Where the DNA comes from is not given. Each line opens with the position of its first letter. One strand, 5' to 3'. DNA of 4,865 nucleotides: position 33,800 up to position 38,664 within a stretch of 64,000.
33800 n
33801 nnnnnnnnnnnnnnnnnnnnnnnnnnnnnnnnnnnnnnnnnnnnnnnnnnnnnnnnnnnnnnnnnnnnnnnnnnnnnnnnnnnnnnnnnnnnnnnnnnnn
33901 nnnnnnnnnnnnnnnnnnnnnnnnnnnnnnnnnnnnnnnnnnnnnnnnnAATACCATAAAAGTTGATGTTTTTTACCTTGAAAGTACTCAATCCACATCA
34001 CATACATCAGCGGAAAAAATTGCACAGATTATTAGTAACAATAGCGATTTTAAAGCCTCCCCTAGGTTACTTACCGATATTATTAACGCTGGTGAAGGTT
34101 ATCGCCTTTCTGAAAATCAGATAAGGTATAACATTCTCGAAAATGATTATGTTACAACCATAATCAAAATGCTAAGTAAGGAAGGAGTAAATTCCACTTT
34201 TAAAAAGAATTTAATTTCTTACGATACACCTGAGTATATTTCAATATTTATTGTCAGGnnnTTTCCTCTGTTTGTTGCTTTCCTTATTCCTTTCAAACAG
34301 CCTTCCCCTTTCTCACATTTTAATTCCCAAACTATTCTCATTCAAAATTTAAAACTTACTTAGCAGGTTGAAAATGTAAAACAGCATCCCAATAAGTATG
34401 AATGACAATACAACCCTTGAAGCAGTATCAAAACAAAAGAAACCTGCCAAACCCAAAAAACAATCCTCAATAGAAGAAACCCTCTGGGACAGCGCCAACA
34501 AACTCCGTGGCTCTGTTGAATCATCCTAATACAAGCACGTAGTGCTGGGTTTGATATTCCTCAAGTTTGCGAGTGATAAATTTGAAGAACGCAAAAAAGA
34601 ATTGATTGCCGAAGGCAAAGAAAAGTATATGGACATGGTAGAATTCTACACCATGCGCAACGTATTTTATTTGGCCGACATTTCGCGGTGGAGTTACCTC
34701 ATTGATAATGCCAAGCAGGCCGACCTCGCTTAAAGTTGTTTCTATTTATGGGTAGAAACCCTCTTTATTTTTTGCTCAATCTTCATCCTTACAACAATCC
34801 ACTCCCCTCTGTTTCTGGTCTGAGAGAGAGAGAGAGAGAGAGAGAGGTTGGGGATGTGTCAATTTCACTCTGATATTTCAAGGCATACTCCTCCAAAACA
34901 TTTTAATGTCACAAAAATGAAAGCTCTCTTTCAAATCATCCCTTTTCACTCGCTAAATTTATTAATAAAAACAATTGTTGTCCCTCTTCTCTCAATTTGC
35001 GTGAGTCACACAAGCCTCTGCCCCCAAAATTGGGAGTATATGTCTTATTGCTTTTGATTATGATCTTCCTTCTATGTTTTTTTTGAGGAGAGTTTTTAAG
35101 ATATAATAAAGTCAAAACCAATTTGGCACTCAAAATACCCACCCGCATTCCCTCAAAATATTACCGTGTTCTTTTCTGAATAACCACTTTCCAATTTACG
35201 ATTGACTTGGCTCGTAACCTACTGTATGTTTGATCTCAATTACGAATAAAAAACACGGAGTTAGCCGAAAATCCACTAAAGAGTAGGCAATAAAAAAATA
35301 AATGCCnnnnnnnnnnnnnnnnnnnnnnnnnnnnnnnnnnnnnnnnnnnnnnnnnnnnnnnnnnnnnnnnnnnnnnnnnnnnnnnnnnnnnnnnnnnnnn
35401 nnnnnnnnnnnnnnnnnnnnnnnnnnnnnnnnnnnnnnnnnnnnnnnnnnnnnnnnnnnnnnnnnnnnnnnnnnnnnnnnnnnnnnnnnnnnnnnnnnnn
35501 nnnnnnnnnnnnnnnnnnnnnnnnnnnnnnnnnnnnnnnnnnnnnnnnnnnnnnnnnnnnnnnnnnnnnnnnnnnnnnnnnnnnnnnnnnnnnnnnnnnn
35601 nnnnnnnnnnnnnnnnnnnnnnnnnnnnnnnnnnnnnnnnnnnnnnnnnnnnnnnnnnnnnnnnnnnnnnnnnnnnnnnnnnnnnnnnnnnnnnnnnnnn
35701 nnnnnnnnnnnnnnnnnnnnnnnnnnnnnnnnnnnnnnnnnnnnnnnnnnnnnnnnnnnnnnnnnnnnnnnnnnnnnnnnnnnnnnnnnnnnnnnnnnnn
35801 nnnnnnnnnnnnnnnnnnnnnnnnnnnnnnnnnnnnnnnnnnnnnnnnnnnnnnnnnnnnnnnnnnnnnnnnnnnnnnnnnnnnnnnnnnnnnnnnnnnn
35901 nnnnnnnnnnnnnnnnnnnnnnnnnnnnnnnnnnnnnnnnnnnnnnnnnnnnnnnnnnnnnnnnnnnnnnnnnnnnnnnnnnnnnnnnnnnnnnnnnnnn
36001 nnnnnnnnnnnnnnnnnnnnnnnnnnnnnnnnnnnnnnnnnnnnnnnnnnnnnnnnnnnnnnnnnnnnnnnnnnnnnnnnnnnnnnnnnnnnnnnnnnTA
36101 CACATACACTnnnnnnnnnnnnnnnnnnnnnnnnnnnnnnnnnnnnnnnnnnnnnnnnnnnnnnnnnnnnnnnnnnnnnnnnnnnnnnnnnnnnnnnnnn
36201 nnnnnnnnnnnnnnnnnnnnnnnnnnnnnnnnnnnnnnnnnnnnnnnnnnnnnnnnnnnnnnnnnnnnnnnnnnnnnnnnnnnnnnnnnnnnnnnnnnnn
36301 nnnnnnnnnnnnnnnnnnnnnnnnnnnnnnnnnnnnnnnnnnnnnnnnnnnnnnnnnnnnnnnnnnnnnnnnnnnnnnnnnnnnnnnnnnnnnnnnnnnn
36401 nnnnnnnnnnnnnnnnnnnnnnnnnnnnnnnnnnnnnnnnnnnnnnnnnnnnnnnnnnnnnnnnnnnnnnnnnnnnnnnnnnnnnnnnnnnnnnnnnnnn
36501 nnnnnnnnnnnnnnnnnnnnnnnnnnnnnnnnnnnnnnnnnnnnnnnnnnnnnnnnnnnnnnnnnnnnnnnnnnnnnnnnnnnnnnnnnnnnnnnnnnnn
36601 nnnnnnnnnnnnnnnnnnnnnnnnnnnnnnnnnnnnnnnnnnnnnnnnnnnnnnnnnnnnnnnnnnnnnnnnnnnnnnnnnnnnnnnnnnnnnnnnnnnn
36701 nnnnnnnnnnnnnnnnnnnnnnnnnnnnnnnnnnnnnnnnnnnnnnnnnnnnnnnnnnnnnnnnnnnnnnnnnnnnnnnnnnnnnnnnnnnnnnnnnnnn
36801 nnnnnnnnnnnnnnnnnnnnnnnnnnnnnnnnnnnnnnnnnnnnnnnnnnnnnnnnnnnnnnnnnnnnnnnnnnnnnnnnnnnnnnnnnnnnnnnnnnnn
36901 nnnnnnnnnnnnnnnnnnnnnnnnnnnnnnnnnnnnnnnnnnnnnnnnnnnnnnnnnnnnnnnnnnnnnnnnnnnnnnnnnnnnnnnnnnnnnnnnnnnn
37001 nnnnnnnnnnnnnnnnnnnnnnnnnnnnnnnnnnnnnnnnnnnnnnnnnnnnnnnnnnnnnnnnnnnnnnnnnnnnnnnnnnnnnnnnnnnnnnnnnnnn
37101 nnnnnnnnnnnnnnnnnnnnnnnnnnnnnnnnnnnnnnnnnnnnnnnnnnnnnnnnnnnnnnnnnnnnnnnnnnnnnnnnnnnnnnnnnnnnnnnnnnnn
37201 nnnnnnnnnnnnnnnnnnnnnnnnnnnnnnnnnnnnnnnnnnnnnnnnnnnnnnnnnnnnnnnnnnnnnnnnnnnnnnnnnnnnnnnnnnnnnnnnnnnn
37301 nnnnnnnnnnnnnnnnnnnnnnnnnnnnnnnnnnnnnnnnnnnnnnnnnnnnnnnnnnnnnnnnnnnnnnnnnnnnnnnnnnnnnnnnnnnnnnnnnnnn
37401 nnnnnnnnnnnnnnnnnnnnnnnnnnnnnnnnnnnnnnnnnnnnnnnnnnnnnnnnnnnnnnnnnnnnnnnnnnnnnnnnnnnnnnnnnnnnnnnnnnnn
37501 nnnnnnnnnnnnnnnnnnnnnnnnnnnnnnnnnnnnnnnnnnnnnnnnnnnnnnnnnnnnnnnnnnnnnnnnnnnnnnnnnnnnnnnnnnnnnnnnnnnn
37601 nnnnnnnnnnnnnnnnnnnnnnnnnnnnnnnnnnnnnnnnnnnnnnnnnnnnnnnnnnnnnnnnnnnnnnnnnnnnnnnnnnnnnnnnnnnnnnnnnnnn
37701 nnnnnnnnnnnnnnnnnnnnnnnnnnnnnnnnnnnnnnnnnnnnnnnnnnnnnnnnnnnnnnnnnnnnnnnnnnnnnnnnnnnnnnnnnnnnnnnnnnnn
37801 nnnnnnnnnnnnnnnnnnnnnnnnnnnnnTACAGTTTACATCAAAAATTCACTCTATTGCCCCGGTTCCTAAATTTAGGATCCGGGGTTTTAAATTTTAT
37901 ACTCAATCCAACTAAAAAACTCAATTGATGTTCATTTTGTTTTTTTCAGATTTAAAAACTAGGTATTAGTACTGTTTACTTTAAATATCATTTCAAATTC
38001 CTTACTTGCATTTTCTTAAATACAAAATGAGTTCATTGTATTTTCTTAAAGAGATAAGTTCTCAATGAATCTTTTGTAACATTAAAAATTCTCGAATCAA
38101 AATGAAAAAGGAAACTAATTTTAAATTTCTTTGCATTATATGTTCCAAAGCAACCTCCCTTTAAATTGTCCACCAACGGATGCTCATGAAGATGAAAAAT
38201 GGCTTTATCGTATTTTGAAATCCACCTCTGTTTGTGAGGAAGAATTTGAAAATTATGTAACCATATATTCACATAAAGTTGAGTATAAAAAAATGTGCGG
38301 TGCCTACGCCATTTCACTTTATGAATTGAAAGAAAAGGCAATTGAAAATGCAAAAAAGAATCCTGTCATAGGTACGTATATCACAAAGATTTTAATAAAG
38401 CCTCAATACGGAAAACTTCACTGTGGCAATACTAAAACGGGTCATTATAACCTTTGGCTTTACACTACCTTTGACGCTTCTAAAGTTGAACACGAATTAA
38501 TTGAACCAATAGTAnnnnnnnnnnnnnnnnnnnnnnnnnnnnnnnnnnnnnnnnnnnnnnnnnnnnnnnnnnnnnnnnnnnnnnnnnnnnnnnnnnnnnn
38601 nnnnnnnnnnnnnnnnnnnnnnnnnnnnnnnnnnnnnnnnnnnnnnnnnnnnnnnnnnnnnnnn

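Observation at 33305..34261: Tandem prokaryotic YEATS-like domains behind a signal peptide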

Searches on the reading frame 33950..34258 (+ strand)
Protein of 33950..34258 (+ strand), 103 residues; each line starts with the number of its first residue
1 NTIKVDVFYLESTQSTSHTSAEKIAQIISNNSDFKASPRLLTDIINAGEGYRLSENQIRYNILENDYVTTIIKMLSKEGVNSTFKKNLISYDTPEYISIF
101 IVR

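Call 12: search_protein_families(library=pfam, proteins=[window:33950-34258:+], max_evalue=10)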
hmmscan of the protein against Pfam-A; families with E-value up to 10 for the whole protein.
window:33950-34258:+ (103 aa): 2 families
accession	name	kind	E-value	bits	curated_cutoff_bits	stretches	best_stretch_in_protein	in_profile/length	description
PF06648.16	AcMNPV_Ac75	-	0.017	15.5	24.4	1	16-74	31-92/122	Autographa californica nuclear polyhedrosis virus (AcMNPV), Ac75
PF18809.6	PBECR1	-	0.034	15.1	27.6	1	5-82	10-92/104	phage-Barnase-EndoU-ColicinE5/D-RelE like nuclease1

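Call 36: search_solved_structures(query=A3, max_evalue=10, show_alignments=2)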
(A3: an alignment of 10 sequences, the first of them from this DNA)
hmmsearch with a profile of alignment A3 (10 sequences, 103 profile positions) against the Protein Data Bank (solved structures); distinct sequences matched with E-value up to 10: 0.
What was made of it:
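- On LytR_C (Pfam PF13399): A profile search against PDB sequences found nothing (call 36).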

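Call 46: search_protein_families(library=pfam, alignment_id=A3, max_evalue=10)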
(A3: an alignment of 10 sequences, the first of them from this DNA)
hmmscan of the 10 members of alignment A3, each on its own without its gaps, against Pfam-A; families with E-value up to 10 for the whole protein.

A. member 1, seq(103 aa): 2 families
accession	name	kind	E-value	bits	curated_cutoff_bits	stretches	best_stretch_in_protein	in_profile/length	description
PF06648.16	AcMNPV_Ac75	-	0.017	15.5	24.4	1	16-74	31-92/122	Autographa californica nuclear polyhedrosis virus (AcMNPV), Ac75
PF18809.6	PBECR1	-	0.034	15.1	27.6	1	5-82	10-92/104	phage-Barnase-EndoU-ColicinE5/D-RelE like nuclease1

B. families by the number of members that match (of 10 scanned): 8 families
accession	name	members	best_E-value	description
PF13616.12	Rotamase_3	2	0.0037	PPIC-type PPIASE domain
PF00639.27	Rotamase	1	0.00075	PPIC-type PPIASE domain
PF06648.16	AcMNPV_Ac75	1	0.017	Autographa californica nuclear polyhedrosis virus (AcMNPV), Ac75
PF03467.21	Smg4_UPF3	1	0.025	Smg-4/UPF3 family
PF18809.6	PBECR1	1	0.034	phage-Barnase-EndoU-ColicinE5/D-RelE like nuclease1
PF00248.27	Aldo_ket_red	1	0.06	Aldo/keto reductase family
PF19405.4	DUF5978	1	0.19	Family of unknown function (DUF5978)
PF11638.13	DnaA_N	1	0.2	DnaA N-terminal domain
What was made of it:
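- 33956..34258 (+): C-terminal alpha/beta domain (residues 218-318; beta-alpha-beta-beta-alpha-beta-beta), LytR_C-like by predicted fold. It has no Pfam hit (call 46).
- On LytR_C (Pfam PF13399): No LytR_C hit appeared for any of 10 domain sequences even at E <= 10 (call 46).
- The LytR_C assignment rests on two Foldseek hits with modest TM-scores (0.53 and 0.39), with no sequence support (calls 36, 46).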

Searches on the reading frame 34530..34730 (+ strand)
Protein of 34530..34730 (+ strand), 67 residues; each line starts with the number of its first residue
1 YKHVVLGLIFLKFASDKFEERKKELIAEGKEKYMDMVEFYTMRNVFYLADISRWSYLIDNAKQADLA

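Call 80: search_protein_families(library=pfam, proteins=[window:34530-34730:+], max_evalue=0.1)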
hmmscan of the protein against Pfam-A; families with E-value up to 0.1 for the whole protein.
window:34530-34730:+ (67 aa): 1 family
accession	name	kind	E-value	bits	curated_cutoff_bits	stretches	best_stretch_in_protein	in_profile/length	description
PF12161.14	HsdM_N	-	1.9e-10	41.9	24.5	1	1-62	21-81/135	HsdM N-terminal domain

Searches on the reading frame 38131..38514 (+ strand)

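Call 32: search_protein_families(library=padloc, proteins=[window:38131-38514:+], max_evalue=0.01)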
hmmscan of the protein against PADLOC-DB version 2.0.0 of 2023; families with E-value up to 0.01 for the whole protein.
window:38131-38514:+ (128 aa): 1 family
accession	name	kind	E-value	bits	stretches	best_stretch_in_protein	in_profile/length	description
PDLC04023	PD-T4-10_A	-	2.2e-09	35.1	1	11-117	23-138/148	-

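Call 54: search_protein_families(library=pfam, proteins=[window:38131-38514:+], max_evalue=0.001)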
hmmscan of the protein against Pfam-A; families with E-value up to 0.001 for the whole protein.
window:38131-38514:+ (128 aa): 0 families
